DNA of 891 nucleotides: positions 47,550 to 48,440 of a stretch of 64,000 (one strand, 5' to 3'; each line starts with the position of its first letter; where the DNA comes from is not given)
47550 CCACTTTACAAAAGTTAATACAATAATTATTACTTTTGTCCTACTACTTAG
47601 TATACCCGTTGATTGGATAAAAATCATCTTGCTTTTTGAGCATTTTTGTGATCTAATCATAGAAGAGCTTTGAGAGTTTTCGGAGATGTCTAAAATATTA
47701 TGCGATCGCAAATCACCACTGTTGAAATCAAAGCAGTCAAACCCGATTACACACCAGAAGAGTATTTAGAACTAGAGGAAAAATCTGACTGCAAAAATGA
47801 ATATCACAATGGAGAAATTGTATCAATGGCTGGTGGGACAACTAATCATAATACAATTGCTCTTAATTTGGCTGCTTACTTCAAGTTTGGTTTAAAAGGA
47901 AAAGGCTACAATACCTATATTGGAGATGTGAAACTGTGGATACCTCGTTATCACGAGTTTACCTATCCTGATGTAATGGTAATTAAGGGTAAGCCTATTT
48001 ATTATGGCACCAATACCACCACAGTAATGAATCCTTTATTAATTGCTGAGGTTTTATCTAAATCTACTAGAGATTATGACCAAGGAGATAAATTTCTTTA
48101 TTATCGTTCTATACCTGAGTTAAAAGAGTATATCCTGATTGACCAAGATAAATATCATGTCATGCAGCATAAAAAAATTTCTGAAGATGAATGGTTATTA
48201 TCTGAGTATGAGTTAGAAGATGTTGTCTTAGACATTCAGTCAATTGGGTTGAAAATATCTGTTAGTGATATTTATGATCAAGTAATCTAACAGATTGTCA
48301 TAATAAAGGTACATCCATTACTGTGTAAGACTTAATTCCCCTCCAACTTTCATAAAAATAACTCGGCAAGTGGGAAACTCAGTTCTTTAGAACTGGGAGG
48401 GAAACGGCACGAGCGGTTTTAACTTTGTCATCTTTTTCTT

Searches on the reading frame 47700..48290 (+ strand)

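Call 66: search_protein_families(library=pfam, proteins=[window:47700-48290:+], max_evalue=0.00001)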
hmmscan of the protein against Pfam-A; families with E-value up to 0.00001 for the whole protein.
window:47700-48290:+ (196 aa): 1 family
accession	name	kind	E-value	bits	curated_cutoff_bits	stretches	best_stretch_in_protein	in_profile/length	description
PF05685.18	Uma2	-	9.1e-31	107.1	27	1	19-187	1-170/172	Putative restriction endonuclease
